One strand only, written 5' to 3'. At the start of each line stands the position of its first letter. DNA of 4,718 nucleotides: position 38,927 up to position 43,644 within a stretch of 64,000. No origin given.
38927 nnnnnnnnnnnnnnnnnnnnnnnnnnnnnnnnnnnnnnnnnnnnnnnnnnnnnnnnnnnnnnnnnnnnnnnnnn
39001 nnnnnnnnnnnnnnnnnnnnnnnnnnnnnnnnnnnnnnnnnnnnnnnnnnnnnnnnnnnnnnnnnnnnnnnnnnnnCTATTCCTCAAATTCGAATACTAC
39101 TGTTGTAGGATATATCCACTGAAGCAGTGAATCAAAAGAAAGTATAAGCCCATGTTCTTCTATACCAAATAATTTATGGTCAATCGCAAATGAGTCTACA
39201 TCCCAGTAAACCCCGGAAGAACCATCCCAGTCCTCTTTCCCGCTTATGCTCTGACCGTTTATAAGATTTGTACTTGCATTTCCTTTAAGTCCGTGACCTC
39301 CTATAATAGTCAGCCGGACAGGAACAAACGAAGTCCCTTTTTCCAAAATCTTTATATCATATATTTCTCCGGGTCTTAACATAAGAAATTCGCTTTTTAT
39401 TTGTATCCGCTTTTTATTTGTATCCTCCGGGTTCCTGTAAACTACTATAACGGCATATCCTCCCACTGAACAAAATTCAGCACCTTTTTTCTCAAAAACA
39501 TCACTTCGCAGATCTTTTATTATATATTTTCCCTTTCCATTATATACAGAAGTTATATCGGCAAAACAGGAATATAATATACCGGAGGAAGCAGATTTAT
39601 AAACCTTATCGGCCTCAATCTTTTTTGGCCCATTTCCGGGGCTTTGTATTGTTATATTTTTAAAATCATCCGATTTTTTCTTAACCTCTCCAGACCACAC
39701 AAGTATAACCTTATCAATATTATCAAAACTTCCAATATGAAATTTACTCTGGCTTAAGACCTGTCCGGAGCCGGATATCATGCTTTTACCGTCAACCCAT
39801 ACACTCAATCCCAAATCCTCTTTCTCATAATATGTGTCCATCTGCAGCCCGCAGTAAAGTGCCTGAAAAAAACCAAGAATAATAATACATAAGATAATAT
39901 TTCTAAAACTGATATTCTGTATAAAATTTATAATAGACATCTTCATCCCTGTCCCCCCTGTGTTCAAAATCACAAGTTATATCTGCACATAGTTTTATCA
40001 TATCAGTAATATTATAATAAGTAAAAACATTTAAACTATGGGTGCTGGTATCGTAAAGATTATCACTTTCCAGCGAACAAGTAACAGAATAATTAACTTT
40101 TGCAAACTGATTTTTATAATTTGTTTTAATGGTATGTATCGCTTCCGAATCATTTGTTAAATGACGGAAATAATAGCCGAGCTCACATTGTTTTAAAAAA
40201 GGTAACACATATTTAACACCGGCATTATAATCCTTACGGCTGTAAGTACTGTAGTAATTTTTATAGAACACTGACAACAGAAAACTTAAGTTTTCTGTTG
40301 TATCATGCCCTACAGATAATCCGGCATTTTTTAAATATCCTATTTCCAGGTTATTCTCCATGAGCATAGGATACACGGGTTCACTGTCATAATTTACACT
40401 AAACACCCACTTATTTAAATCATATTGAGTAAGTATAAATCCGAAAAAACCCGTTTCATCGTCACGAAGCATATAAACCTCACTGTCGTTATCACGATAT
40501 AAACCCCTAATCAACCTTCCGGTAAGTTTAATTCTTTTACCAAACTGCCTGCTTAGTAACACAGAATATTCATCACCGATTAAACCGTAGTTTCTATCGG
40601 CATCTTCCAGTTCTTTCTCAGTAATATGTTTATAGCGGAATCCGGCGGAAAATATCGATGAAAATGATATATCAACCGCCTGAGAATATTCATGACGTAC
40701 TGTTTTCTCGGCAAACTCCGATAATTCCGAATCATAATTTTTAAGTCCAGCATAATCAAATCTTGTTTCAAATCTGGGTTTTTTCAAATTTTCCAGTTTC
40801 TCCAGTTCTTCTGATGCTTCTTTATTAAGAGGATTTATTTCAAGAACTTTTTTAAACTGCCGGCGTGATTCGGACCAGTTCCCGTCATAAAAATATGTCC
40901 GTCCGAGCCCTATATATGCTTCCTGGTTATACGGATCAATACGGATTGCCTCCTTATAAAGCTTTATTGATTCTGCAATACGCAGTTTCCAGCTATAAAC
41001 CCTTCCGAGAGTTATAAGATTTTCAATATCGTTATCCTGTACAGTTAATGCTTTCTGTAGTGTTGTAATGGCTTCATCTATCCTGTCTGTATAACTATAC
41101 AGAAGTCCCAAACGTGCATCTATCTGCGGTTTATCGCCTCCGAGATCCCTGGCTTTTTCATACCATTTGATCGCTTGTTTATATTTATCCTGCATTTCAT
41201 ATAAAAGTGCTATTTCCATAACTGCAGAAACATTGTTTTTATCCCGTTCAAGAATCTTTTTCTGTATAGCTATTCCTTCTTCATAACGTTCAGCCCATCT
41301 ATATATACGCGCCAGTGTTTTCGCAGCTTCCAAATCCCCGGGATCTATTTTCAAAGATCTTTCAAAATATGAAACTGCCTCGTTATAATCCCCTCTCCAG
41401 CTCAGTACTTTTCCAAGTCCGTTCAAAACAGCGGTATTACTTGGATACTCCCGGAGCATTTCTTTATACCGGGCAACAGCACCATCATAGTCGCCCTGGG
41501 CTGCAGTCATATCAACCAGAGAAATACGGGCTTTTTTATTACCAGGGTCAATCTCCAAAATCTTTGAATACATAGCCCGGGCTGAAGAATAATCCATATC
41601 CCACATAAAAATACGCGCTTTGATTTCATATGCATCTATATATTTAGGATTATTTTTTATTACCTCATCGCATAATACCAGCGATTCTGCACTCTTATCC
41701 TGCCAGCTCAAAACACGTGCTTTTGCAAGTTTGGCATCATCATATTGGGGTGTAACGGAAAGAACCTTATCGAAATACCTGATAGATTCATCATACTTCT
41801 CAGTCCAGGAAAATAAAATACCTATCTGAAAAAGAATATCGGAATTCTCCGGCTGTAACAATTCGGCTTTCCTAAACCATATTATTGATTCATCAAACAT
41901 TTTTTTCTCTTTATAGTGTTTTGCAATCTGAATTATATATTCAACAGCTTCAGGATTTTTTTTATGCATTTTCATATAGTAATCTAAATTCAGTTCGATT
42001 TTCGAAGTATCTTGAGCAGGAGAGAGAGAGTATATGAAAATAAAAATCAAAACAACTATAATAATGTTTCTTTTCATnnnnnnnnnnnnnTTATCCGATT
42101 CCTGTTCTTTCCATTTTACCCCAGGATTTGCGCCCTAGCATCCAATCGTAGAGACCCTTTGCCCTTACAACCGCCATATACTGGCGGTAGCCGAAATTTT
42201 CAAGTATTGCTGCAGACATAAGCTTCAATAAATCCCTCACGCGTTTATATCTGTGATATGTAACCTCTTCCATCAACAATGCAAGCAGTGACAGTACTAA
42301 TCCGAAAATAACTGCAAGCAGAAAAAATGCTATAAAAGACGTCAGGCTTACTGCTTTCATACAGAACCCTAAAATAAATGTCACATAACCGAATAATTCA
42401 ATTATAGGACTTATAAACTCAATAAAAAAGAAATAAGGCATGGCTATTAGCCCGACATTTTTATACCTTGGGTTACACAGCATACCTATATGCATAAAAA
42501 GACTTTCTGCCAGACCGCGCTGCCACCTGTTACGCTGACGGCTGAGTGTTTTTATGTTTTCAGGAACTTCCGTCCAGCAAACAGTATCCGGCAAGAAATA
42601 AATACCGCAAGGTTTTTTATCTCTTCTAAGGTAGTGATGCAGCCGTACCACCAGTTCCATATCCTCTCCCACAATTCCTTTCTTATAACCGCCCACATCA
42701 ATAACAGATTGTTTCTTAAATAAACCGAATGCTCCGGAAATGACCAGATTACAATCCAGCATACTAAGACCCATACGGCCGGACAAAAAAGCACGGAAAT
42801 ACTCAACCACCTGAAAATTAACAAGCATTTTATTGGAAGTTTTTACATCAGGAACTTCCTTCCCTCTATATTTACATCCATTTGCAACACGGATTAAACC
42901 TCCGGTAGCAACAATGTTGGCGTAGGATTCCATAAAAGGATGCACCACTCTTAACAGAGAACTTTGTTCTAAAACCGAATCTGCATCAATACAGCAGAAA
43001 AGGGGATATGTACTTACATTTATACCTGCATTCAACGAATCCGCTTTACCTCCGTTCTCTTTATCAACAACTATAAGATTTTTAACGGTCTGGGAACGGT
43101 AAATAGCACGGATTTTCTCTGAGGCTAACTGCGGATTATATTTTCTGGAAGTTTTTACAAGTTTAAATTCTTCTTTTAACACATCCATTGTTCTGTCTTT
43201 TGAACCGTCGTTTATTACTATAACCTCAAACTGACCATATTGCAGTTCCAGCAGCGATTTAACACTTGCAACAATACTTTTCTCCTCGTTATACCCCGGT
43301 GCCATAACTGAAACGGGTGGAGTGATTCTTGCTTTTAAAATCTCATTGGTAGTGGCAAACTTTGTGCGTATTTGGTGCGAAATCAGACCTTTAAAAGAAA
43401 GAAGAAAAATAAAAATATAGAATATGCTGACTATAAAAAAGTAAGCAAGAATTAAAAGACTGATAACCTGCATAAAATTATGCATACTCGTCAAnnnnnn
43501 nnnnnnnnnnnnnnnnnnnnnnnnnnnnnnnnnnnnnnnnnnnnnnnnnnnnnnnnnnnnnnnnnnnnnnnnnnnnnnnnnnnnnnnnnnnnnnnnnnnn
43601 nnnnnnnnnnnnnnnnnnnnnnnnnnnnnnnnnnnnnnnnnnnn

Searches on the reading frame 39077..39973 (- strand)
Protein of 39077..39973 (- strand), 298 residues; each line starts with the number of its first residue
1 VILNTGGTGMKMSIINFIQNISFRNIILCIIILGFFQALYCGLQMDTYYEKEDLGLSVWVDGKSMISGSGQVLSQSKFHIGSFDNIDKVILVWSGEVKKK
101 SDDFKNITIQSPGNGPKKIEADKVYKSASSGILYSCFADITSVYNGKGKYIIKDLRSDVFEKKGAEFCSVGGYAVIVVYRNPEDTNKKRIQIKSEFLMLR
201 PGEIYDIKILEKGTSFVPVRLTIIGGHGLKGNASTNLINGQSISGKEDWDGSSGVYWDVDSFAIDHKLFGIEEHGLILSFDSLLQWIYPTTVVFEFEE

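Call 3: search_protein_families(library=ncbifam, proteins=[window:39077-39973:-], max_evalue=0.01)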
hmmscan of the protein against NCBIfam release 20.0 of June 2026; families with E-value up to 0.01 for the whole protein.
window:39077-39973:- (298 aa): 0 families

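Call 4: search_protein_families(library=pfam, proteins=[window:39077-39973:-], max_evalue=0.01)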
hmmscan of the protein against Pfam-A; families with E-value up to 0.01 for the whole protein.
window:39077-39973:- (298 aa): 0 families

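Call 32: search_solved_structures(query=A4, max_evalue=10)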
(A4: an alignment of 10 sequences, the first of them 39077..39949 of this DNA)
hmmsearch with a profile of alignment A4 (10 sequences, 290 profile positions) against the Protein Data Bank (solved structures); distinct sequences matched with E-value up to 10: 6.
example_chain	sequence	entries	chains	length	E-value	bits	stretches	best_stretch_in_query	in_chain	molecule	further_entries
6k89_B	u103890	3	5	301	1.7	10.9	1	199-241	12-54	E3 ubiquitin-protein ligase RGLG1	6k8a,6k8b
6k83_B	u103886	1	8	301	1.7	10.9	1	199-241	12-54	E3 ubiquitin-protein ligase RGLG1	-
6k86_B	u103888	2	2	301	1.7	10.9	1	199-241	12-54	E3 ubiquitin-protein ligase RGLG1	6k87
6k85_B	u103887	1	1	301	1.7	10.9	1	199-241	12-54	E3 ubiquitin-protein ligase RGLG1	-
6k82_B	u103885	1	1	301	1.7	10.9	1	199-241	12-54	E3 ubiquitin-protein ligase RGLG1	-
6k88_A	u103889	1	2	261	3.6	9.8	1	204-241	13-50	E3 ubiquitin-protein ligase RGLG1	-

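Call 48: predict_structure(protein=window:39077-39946:-)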
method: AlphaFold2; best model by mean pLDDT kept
length: 289 residues; sequences in the alignment: 1
mean_pLDDT: 37.2   pTM: 0.25
mean pLDDT of the five models: 37.2, 35.9, 33.8, 32.2, 31.3
residues with pLDDT >= 90: 2; 70-90: 25; 50-70: 7; < 50: 255
segments of 3 or more residues with pLDDT < 50: 35-106, 108-289
pLDDT, mean of each block of 10 residues (from residue 1): 66 82 84 45 34 30 34 38 41 45 45 39 37 39 36 27 26 28 29 32 28 26 25 28 27 27 26 27 27
secondary structure, 60 per line:
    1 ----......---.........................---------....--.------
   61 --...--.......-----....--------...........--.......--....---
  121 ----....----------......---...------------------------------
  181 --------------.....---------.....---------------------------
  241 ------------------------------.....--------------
elements in order: H5-10 H14-38 E48-51 E63-65 E68-74 E80-83 H92-96 E97-102 E105-111 E114-117 E125-128 E139-144 E195-199 E209-213 H271-275

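Call 52: search_protein_families(library=pfam, alignment_id=A4, max_evalue=1)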
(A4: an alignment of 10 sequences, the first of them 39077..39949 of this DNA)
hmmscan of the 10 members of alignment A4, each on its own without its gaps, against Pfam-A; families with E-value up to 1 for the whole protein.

A. member 1, window:39077-39949:- (290 aa): 0 families

B. families by the number of members that match (of 10 scanned): 3 families
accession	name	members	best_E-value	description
PF11824.13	DUF3344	8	0.041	Protein of unknown function (DUF3344)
PF20987.3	I-TevI_DNA-bd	1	0.075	Intron-encoded endonuclease 1, DNA-binding domain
PF00045.24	Hemopexin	1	0.22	Hemopexin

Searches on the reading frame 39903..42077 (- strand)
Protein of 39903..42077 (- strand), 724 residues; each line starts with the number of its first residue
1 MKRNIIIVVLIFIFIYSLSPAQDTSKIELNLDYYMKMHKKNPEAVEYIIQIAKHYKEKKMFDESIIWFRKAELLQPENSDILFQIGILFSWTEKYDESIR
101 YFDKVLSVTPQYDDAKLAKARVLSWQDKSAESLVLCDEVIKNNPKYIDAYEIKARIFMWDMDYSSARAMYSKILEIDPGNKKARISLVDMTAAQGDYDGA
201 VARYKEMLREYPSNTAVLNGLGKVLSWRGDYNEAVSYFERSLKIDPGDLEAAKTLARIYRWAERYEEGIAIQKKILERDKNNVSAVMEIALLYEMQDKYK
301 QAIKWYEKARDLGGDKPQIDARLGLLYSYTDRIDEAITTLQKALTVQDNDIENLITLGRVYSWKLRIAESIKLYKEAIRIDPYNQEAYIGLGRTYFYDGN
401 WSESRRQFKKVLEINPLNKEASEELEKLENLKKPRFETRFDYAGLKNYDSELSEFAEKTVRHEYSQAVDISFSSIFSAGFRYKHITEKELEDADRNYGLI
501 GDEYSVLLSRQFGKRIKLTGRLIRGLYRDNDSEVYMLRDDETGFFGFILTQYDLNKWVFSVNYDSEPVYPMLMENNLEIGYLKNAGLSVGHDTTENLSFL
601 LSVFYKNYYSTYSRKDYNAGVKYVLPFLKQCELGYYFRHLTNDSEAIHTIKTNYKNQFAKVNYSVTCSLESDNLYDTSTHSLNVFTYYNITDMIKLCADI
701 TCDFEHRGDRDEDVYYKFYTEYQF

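Call 3: search_protein_families(library=ncbifam, proteins=[window:39903-42077:-], max_evalue=0.01)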
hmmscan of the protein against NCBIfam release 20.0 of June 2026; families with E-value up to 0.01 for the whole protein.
window:39903-42077:- (724 aa): 35 families (the best 25 are shown)
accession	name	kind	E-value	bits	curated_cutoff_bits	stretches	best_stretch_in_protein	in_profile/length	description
TIGR02917.1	PEP_TPR_lipo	equivalog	9.9e-50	169.3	312.2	2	53-421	371-739/899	XrtA/PEP-CTERM system TPR-repeat protein PrsT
NF040959.1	MamA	equivalog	9.5e-35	119.9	200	4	264-415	52-203/204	magnetosome protein MamA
TIGR02521.1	type_IV_pilW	equivalog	2.3e-21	76.4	154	3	281-437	28-187/234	type IV pilus biogenesis/stability protein PilW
NF033762.1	social_mot_Tgl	equivalog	1.5e-19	70.4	225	3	279-416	27-167/252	social motility TPR repeat lipoprotein Tgl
TIGR03939.1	PGA_TPR_OMP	equivalog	2e-19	69.3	366.65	3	191-352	29-189/800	poly-beta-1,6 N-acetyl-D-glucosamine export porin PgaA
NF047371.1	FlcA_CTERM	equivalog_domain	5.5e-19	68.1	300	3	263-378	413-534/646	periplasmic flagellar collar protein FlcA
TIGR02552.1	LcrH_SycD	equivalog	1.5e-16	60.4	104.8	1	279-350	48-119/136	SycD/LcrH family type III secretion system chaperone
NF053607.1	CHU_0125_OmpA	equivalog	1e-15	57.3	620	2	228-316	32-120/639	CHU_0125 family OmpA-like outer membrane integrity protein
NF033758.1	gliding_GltE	equivalog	1.5e-15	57.1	225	1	164-259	103-198/411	adventurous gliding motility TPR repeat lipoprotein GltE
NF008520.0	PRK11447.1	equivalog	2.5e-14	52.1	858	2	202-352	372-530/1157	cellulose synthase complex outer membrane protein BcsC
TIGR00990.1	3a0801s09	subfamily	5.8e-14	51.6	757.25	1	110-313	362-572/615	mitochondrial import receptor subunit TOM70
TIGR00540.1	TPR_hemY_coli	hypoth_equivalog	8.1e-13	47.9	142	1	194-260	305-370/385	heme biosynthesis-associated TPR protein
NF007692.0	PRK10370.1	equivalog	1.1e-11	44.7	306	1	188-312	55-181/206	heme lyase NrfEFG subunit NrfG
NF008756.0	PRK11788.1-4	equivalog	1.5e-11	44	474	1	230-345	195-310/389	lipopolysaccharide assembly protein LapB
NF033920.0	C39_PA2778_fam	equivalog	3.8e-11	42.9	150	1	164-245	173-254/255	PA2778 family cysteine peptidase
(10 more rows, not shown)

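Call 4: search_protein_families(library=pfam, proteins=[window:39903-42077:-], max_evalue=0.01)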
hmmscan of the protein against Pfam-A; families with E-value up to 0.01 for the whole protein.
window:39903-42077:- (724 aa): 28 families (the best 25 are shown)
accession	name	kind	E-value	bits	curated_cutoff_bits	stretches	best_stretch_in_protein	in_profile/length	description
PF07719.23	TPR_2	-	9.8e-45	147.4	27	2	217-248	3-34/34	Tetratricopeptide repeat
PF14559.12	TPR_19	-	2.8e-42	143.3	25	5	229-284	5-59/68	Tetratricopeptide repeat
PF00515.34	TPR_1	-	8.6e-40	133.4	27.8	3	217-247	3-33/34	Tetratricopeptide repeat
PF13424.12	TPR_12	-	4.8e-31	107.2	30.1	5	287-346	6-74/77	Tetratricopeptide repeat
PF13428.12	TPR_14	-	1e-29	100.4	23.5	2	220-258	6-44/44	Tetratricopeptide repeat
PF13181.12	TPR_8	-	1.3e-27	94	25.7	1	219-247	5-33/34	Tetratricopeptide repeat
PF13431.12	TPR_17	-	1.4e-23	81.6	24.4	1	373-404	1-32/34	Tetratricopeptide repeat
PF13374.12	TPR_10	-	3e-23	81.5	27.5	1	217-244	4-31/42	Tetratricopeptide repeat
PF13432.12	TPR_16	-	1.5e-22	80.1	32.7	2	193-248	9-64/65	Tetratricopeptide repeat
PF13414.12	TPR_11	-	5.9e-22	77.5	26.8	1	367-396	10-39/42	TPR repeat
PF23914.1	TPR_CcmH_CycH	-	8.9e-18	65.1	42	2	221-311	56-149/158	Cytochrome c-type biogenesis protein H TPR domain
PF13176.12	TPR_7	-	3.7e-17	61.3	27.9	1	218-249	2-35/36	Tetratricopeptide repeat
PF13174.12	TPR_6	-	3.8e-16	59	26.3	0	193-213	12-32/33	Tetratricopeptide repeat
PF24575.1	TPR_Slam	-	3.4e-15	56.8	35.2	0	192-234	58-100/104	Surface lipoprotein assembly modifier, N-terminal TPR repeats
PF12895.13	ANAPC3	-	1.1e-12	48.4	27.2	3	229-308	3-81/82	Anaphase-promoting complex, cyclosome, subunit 3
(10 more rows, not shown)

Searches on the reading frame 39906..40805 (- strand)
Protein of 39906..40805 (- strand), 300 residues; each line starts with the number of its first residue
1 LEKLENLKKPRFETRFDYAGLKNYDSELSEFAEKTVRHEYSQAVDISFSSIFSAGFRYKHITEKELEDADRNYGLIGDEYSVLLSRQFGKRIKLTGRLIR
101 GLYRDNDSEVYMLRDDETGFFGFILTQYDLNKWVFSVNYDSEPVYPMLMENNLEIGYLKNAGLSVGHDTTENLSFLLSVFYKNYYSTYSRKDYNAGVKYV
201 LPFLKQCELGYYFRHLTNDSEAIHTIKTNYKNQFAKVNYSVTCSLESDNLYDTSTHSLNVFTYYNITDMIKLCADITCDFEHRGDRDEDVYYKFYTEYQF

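Call 86: search_protein_families(library=pfam, proteins=[window:39906-40805:-], max_evalue=1)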
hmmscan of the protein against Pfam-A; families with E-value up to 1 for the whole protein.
window:39906-40805:- (300 aa): 0 families

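Call 88: search_solved_structures(query=A6, max_evalue=10)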
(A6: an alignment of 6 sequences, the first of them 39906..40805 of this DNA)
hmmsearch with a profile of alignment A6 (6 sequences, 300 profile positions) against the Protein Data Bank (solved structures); distinct sequences matched with E-value up to 10: 0.

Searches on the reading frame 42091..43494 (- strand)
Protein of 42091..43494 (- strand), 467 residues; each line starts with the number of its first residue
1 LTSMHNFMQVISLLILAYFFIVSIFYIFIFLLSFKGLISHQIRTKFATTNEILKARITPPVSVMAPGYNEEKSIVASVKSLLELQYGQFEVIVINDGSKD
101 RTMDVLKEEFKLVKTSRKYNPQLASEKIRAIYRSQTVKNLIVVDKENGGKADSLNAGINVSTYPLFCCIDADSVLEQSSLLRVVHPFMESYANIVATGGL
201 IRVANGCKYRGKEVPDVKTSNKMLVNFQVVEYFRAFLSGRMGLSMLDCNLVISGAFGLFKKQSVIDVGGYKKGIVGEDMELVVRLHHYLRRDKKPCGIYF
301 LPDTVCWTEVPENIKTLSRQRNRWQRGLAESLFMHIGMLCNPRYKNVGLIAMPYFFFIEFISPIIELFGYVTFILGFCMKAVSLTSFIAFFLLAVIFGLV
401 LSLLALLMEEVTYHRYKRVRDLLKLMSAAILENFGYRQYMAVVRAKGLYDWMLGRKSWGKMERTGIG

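Call 3: search_protein_families(library=ncbifam, proteins=[window:42091-43494:-], max_evalue=0.01)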
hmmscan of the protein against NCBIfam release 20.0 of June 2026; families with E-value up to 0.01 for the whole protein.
window:42091-43494:- (467 aa): 21 families
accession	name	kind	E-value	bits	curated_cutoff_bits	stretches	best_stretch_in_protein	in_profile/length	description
TIGR03937.1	PgaC_IcaA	equivalog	2.8e-42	145.1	422.3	1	14-417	4-358/407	poly-beta-1,6-N-acetyl-D-glucosamine synthase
TIGR03111.1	glyc2_xrt_Gpos1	hypoth_equivalog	6.3e-27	94.4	363.95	1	19-459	13-415/439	TIGR03111 family XrtG-associated glycosyltransferase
TIGR04283.1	glyco_like_mftF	equivalog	2.2e-12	47.1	182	1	61-188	1-97/221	TIGR04283 family arsenosugar biosynthesis glycosyltransferase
NF041875.1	EPS_EpsD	equivalog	5.3e-12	45.8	370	1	61-311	1-209/325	exopolysaccharide biosynthesis glycosyltransferase EpsD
NF053846.1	glyco_with_XrtP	equivalog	1.3e-11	43.9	520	1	64-463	46-437/440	XrtP-associated glycosyltransferase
TIGR03030.1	CelA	equivalog_domain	1.5e-10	39.8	699.1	1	6-188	81-254/714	UDP-forming cellulose synthase catalytic subunit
TIGR04242.1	nodulat_NodC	equivalog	1.9e-10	40.3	550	1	37-106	27-95/395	chitooligosaccharide synthase NodC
NF007482.0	PRK10073.1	equivalog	3.6e-09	36.1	423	1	58-108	5-55/334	glycosyltransferase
TIGR03469.1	HpnB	hypoth_equivalog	4.7e-09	35.8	379.25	1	25-109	9-95/386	hopene-associated glycosyltransferase HpnB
NF047683.1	TeichurnBiosyTuaG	equivalog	9.6e-09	35.2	400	1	57-109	4-56/252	teichuronic acid biosynthesis protein TuaG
NF010496.0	PRK13915.1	equivalog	7.1e-06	25.3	262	1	46-123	18-98/307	glucosyl-3-phosphoglycerate synthase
NF047588.1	GlcsyltransPgfSStrep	equivalog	5.8e-05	22.4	500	1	61-108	3-54/308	glycosyltransferase PgfS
NF053739.1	GlytfEpsEBac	equivalog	8.5e-05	21.7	450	1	59-108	1-50/265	glycosyltransferase EpsE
TIGR03965.1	mycofact_glyco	equivalog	0.0001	21.3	280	0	49-105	65-122/467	mycofactocin biosynthesis glycosyltransferase MftF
NF041394.1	GtaseAglG_Halo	equivalog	0.00021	20.7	440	0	61-111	3-54/304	glucosyl-dolichyl phosphate glucuronosyltransferase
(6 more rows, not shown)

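Call 4: search_protein_families(library=pfam, proteins=[window:42091-43494:-], max_evalue=0.01)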
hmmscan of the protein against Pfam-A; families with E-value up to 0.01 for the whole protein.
window:42091-43494:- (467 aa): 5 families
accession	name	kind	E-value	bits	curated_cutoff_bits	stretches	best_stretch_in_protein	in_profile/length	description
PF00535.33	Glycos_transf_2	-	1.5e-19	71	23.3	1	62-197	1-113/168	Glycosyl transferase family 2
PF13641.12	Glyco_tranf_2_3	-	4.1e-17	63.4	27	1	59-327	1-230/230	Glycosyltransferase like family 2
PF13632.12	Glyco_trans_2_3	-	2.4e-12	47.6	27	1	167-397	3-190/198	Glycosyl transferase family group 2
PF03142.21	Chitin_synth_2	-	3.3e-07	29.8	27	1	276-413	326-458/527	Chitin synthase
PF10111.15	Glyco_tranf_2_2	-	0.0014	18.6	27.3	0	63-288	2-202/276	Glycosyltransferase like family 2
